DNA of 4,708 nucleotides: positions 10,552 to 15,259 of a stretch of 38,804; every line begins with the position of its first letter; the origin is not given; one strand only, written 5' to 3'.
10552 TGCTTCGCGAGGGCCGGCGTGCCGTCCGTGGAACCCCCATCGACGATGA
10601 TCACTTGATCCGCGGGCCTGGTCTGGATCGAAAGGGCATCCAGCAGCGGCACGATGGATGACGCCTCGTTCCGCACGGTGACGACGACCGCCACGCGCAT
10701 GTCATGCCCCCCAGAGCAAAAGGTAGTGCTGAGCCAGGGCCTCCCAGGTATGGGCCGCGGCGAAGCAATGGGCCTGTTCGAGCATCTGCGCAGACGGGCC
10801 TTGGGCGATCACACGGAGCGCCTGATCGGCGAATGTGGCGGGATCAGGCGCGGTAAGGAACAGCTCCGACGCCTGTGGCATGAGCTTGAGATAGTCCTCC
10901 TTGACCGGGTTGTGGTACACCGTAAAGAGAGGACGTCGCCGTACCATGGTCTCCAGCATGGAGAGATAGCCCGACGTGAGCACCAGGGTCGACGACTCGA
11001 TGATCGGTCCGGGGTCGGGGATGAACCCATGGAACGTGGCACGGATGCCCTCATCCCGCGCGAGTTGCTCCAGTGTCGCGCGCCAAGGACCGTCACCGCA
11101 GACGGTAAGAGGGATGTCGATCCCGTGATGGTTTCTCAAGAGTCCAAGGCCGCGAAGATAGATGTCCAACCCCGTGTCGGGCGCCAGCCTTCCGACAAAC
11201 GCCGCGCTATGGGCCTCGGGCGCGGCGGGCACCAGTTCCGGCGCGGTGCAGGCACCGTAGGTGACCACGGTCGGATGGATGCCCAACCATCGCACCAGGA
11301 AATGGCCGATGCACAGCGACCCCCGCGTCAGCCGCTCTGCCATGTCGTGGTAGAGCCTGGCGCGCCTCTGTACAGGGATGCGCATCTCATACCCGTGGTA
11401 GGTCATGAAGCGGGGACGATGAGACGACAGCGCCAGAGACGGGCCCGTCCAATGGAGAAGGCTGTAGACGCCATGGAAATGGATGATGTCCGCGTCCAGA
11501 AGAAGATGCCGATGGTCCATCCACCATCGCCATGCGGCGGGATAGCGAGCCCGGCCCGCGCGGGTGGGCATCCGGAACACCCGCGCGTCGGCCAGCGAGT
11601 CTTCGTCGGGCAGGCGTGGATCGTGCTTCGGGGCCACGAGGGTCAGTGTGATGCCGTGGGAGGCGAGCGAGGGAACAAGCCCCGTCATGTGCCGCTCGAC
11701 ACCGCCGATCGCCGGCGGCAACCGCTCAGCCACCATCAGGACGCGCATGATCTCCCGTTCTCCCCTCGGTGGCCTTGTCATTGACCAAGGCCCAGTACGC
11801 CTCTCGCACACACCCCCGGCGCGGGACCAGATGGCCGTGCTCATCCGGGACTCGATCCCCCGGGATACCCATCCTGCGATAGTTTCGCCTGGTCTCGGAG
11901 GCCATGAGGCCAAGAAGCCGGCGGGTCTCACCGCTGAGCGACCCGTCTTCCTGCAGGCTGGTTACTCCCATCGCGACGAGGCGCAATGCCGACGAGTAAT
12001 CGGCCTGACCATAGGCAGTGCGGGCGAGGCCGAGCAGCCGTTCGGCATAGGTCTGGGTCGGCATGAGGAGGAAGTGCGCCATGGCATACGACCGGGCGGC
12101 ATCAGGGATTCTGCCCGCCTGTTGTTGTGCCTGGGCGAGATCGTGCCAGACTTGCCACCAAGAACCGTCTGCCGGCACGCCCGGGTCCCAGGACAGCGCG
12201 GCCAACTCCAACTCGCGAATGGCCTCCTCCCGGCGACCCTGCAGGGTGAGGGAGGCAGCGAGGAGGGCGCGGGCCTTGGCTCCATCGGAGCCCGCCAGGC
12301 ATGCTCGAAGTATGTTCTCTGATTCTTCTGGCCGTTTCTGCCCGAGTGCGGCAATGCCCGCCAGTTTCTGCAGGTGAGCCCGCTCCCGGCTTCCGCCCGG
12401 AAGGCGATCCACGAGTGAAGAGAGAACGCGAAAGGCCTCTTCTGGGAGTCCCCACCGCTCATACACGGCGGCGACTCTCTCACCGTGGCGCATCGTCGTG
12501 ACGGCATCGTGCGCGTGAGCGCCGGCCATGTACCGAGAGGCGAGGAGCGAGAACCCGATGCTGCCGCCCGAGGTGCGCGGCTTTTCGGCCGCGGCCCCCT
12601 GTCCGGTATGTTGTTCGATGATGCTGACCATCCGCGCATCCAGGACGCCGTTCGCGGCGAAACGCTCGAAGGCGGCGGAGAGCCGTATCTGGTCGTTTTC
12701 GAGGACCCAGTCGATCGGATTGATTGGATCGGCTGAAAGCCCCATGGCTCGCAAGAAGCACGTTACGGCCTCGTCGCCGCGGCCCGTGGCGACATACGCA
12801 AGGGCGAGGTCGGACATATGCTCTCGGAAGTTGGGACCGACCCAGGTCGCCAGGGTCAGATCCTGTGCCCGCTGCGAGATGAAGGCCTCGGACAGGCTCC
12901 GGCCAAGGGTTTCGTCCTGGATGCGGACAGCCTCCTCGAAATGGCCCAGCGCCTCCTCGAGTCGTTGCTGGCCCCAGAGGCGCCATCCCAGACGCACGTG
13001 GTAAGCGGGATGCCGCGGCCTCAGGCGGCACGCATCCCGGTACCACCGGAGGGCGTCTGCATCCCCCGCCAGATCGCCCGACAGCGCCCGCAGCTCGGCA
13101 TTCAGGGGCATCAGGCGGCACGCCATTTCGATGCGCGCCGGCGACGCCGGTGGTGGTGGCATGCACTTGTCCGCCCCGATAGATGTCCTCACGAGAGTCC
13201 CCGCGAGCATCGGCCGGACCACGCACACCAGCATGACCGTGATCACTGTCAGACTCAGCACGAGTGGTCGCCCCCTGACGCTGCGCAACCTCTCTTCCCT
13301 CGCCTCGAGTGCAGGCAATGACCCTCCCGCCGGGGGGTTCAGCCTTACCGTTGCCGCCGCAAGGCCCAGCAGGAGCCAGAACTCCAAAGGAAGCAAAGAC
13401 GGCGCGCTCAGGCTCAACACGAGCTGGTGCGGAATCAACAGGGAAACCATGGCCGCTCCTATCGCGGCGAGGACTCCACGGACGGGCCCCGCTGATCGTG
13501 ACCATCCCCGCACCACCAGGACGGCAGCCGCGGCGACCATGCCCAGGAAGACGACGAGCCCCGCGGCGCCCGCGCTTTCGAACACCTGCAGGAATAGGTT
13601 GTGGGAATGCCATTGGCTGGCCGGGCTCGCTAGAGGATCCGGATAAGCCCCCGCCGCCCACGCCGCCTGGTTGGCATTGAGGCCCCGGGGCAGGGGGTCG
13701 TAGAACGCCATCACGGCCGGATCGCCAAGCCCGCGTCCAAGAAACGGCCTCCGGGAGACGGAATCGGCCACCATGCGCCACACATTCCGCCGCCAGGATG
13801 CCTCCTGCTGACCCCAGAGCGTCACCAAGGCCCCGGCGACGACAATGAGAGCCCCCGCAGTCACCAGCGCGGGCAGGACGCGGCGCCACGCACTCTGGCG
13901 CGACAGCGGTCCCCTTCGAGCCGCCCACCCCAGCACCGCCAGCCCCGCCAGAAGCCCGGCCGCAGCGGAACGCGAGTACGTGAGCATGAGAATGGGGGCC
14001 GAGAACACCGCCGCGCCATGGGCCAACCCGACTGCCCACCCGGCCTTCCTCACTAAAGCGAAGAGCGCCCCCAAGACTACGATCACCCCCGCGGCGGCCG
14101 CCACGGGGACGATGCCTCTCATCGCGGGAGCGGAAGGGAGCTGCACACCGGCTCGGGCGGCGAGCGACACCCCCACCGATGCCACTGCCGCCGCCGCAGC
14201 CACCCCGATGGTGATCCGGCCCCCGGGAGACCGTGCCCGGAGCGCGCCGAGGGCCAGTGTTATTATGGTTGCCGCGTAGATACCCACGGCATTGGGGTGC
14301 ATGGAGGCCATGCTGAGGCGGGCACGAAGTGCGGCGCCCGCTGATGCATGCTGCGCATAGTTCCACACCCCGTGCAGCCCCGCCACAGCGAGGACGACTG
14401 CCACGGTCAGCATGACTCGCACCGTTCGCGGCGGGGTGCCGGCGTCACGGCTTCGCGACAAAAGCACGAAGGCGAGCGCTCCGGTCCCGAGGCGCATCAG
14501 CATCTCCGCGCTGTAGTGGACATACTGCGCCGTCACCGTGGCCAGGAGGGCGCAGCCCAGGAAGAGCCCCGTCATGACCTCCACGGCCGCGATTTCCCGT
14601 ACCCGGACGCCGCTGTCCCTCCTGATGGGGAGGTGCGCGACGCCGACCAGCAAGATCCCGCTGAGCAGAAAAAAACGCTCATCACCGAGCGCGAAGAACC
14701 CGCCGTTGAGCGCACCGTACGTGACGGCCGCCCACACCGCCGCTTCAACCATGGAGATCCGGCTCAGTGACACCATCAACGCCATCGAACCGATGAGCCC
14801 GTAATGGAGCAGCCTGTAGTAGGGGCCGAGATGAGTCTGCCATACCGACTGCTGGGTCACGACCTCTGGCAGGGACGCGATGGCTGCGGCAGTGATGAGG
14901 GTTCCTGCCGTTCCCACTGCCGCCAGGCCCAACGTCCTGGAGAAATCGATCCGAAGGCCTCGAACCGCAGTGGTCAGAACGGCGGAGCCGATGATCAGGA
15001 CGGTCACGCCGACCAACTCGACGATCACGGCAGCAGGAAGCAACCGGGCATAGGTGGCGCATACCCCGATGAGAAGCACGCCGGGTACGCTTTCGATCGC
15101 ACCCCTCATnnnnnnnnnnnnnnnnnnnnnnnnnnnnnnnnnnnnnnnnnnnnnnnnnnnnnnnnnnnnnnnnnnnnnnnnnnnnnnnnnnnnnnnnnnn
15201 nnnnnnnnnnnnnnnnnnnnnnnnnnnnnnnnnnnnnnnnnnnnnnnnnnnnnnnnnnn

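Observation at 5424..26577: A 21-kb, 13-gene Wzx/Wzy-type glycan operon with a non-canonical parts list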

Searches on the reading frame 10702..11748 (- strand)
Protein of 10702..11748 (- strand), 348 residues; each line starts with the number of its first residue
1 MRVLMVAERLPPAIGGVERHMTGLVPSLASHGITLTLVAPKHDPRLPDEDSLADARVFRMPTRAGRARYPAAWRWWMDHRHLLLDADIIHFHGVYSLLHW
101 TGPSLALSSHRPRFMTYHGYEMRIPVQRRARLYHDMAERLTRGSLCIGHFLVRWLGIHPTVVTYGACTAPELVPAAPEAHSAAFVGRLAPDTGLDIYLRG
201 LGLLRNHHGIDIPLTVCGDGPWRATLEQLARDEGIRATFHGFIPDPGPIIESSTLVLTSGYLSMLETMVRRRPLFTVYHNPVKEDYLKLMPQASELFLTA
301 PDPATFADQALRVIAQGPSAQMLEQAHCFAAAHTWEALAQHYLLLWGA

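Call 4: search_protein_families(library=pfam, proteins=[window:10702-11748:-], max_evalue=0.01)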
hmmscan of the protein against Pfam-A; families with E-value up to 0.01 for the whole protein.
window:10702-11748:- (348 aa): 3 families
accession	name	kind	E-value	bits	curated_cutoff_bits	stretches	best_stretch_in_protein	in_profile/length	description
PF13439.12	Glyco_transf_4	-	5.2e-13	49.8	28.5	1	14-142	1-128/170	Glycosyltransferase Family 4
PF13579.12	Glyco_trans_4_4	-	5.2e-09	37.1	29.7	1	15-140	1-123/158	Glycosyl transferase 4-like domain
PF00534.26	Glycos_transf_1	-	7.2e-07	29.3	26.4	1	182-259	18-99/172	Glycosyl transferases group 1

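Call 11: search_protein_families(library=ncbifam, proteins=[window:10702-11748:-], max_evalue=0.01)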
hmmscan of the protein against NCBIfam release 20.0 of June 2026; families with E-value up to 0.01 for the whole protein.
window:10702-11748:- (348 aa): 1 family
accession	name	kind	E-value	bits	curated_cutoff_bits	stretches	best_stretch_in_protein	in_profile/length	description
NF050056.1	ProtGlycPglH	equivalog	0.00093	18.4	600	1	183-268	183-268/354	GalNAc-alpha-(1->4)-GalNAc-alpha-(1->3)-diNAcBac-PP-undecaprenol alpha-1,4-N-acetyl-D-galactosaminyltransferase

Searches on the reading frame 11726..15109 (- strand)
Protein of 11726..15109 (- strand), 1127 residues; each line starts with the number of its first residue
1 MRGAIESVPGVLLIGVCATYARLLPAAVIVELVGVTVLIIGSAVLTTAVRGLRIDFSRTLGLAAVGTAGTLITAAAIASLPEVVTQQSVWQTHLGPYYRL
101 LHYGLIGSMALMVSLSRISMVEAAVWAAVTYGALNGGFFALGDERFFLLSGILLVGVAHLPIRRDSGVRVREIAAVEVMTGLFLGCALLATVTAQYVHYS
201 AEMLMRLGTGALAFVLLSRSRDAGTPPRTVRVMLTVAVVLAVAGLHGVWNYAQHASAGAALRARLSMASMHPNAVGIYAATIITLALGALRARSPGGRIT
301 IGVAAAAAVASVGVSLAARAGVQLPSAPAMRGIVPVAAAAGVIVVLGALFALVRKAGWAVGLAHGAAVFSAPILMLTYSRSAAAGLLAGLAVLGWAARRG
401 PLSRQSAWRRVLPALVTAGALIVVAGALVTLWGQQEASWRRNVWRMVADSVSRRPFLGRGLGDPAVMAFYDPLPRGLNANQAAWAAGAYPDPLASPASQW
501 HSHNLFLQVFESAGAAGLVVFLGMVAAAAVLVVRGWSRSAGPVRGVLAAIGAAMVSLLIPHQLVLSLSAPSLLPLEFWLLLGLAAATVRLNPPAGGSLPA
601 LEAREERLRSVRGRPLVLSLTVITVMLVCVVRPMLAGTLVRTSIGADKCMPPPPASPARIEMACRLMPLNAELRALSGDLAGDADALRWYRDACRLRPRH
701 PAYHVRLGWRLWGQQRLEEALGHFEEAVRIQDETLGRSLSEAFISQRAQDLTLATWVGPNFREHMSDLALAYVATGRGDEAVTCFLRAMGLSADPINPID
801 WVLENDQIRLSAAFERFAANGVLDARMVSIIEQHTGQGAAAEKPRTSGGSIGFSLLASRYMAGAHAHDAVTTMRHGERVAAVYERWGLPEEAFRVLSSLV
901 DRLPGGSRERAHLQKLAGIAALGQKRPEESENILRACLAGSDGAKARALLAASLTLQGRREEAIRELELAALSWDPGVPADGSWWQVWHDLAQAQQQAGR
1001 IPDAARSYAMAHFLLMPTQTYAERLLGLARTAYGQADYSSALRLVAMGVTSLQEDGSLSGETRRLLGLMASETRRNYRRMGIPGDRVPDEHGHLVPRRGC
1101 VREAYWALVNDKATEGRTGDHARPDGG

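Call 4: search_protein_families(library=pfam, proteins=[window:11726-15109:-], max_evalue=0.01)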
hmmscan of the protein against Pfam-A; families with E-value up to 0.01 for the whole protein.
window:11726-15109:- (1127 aa): 12 families
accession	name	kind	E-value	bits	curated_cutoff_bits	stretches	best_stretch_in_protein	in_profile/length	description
PF04932.20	Wzy_C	-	5e-14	52.8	31.7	1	366-522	2-149/149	O-Antigen ligase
PF07719.23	TPR_2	-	8e-08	32.3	27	1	702-731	2-31/34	Tetratricopeptide repeat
PF13424.12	TPR_12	-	2.2e-07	31.4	30.1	0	692-731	28-75/77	Tetratricopeptide repeat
PF13374.12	TPR_10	-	3.3e-07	30.5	27.5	1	707-737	8-38/42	Tetratricopeptide repeat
PF00515.34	TPR_1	-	4.5e-05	23.5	27.8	0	768-788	7-27/34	Tetratricopeptide repeat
PF14559.12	TPR_19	-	5.5e-05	23.9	25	0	921-970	1-51/68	Tetratricopeptide repeat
PF07721.20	TPR_4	-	0.0001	23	27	0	765-784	4-23/26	Tetratricopeptide repeat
PF13414.12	TPR_11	-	0.0002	21.4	26.8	0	685-708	12-35/42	TPR repeat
PF13428.12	TPR_14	-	0.00024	21.9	23.5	0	767-789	6-28/44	Tetratricopeptide repeat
PF13181.12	TPR_8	-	0.00026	21.4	25.7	0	768-794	7-33/34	Tetratricopeptide repeat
PF13176.12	TPR_7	-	0.0071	16.8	27.9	0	767-795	4-32/36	Tetratricopeptide repeat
PF13432.12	TPR_16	-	0.0097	16.8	32.7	1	684-730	14-60/65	Tetratricopeptide repeat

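Call 11: search_protein_families(library=ncbifam, proteins=[window:11726-15109:-], max_evalue=0.01)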
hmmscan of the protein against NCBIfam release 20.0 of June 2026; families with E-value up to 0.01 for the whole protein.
window:11726-15109:- (1127 aa): 4 families
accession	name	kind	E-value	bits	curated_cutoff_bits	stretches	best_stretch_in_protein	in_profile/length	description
TIGR02917.1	PEP_TPR_lipo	equivalog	8.5e-06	23.9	312.2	0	683-750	209-276/899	XrtA/PEP-CTERM system TPR-repeat protein PrsT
TIGR02521.1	type_IV_pilW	equivalog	0.00038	20.1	154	0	685-731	83-129/234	type IV pilus biogenesis/stability protein PilW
NF052415.1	T3SS_chap_SctY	equivalog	0.0011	19.5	70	1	915-1009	10-101/106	type III secretion apparatus assembly chaperone SctY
NF040959.1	MamA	equivalog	0.0088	15.5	200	0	686-730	158-202/204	magnetosome protein MamA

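Call 42: search_solved_structures(query=window:11726-15109:-, max_evalue=1, show_alignments=1)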
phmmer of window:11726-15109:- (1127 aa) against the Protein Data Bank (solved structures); distinct sequences matched with E-value up to 1: 26.
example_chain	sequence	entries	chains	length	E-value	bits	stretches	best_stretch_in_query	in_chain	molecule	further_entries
7yeh_B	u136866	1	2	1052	1.2e-08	36.8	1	676-794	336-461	UDP-N-acetylglucosamine--peptide N-acetylglucosaminyltransferase 110 kDa subunit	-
7yea_A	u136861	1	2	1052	1.2e-08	36.8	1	676-794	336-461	UDP-N-acetylglucosamine--peptide N-acetylglucosaminyltransferase 110 kDa subunit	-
7ntf_A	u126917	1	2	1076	1.3e-08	36.7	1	676-794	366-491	Isoform 1 of UDP-N-acetylglucosamine--peptide N-acetylglucosaminyltransferase 110 kDa subu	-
1w3b_A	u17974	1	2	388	5.6e-07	31.2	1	676-732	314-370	UDP-N-ACETYLGLUCOSAMINE--PEPTIDE N-ACETYLGLUCOSAMINYLTRANSFERASE 110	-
6eou_A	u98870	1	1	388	9.3e-07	30.5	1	676-732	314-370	UDP-N-acetylglucosamine--peptide N-acetylglucosaminyltransferase 110 kDa subunit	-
6tka_AAA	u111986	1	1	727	1.3e-05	26.7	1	683-794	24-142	UDP-N-acetylglucosamine--peptide N-acetylglucosaminyltransferase 110 kDa subunit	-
8cm9_A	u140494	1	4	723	1.3e-05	26.7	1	683-794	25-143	UDP-N-acetylglucosamine--peptide N-acetylglucosaminyltransferase 110 kDa subunit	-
6q4m_A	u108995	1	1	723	1.4e-05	26.6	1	683-794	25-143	UDP-N-acetylglucosamine--peptide N-acetylglucosaminyltransferase 110 kDa subunit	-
6ibo_A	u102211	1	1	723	1.4e-05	26.6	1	683-794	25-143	UDP-N-acetylglucosamine--peptide N-acetylglucosaminyltransferase 110 kDa subunit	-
3pe3_A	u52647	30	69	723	1.4e-05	26.6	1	683-794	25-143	UDP-N-acetylglucosamine--peptide N-acetylglucosaminyltransferase 110 kDa subunit | UDP-N-ACETYLGLUCOSAMINE--PEPTIDE N-ACETYLGLUCOSAMINYL TRANSFERASE 110 KDA SUB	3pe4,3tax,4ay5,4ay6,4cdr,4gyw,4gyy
5hgv_A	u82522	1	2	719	1.4e-05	26.6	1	684-794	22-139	UDP-N-acetylglucosamine--peptide N-acetylglucosaminyltransferase 110 kDa subunit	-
5nps_A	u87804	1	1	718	1.4e-05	26.6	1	684-794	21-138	UDP-N-acetylglucosamine--peptide N-acetylglucosaminyltransferase 110 kDa subunit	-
5npr_A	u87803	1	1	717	1.4e-05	26.6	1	684-794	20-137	UDP-N-acetylglucosamine--peptide N-acetylglucosaminyltransferase 110 kDa subunit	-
5lvv_A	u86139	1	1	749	1.5e-05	26.5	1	684-794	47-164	UDP-N-acetylglucosamine--peptide N-acetylglucosaminyltransferase 110 kDa subunit,UDP-N-ace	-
5lwv_A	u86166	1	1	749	1.5e-05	26.5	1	684-794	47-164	Host cell factor 1,UDP-N-acetylglucosamine--peptide N-acetylglucosaminyltransferase 110 kD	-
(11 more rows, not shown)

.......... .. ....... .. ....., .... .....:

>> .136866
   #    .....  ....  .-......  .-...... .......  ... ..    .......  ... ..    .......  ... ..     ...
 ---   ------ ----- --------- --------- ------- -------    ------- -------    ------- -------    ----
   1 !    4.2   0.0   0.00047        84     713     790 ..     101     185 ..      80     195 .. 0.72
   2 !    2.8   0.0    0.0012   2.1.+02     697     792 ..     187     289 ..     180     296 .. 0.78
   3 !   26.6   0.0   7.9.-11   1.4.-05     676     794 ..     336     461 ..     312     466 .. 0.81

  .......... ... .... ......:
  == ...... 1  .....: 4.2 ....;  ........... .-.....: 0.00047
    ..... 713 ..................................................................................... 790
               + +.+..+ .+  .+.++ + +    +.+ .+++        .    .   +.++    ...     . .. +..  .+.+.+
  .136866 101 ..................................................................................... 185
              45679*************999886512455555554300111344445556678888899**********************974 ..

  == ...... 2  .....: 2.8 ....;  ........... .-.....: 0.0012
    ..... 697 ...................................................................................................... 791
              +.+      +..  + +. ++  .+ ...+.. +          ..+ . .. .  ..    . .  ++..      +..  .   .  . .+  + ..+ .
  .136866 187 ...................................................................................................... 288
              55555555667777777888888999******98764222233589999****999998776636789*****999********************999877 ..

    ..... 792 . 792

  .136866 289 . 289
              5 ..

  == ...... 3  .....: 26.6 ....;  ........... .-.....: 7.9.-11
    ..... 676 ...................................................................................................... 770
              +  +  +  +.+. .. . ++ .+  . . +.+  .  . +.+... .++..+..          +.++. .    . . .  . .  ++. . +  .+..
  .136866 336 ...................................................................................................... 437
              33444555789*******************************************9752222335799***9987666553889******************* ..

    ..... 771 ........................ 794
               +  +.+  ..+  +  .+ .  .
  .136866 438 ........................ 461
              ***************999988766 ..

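Call 48: find_homologous_proteins(query=window:11726-15109:-)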
Query window:11726-15109:- (1127 aa): 3 proteins with E <= 0.001 among 8000 candidates.
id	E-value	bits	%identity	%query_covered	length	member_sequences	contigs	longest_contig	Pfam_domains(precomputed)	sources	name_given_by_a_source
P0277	0.0e+0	2442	100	100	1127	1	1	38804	PF14559.13,PF13424.13,PF07719.24,PF13374.13,PF04932.21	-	-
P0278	3.8e-66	242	30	66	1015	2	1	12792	PF00515.35,PF13424.13,PF07719.24,PF04932.21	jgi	jgi:tetratricopeptide (TPR) repeat protein/O-antigen ligase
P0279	1.3e-6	45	27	12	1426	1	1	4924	PF03704.24,PF09976.16,PF13414.13,PF21325.4,PF13374.13,PF07721.21,PF24575.2,PF07714.24,PF02259.30,PF00069.32,PF00515.35,PF13424.13,PF07719.24,PF13174.13,PF20308.5,PF25063.1,PF13431.13,PF23914.2,PF25058.2,PF13176.13,PF13428.13,PF25064.2,PF14559.13,PF21033.5,PF13432.13,PF13181.13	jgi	jgi:tetratricopeptide (TPR) repeat protein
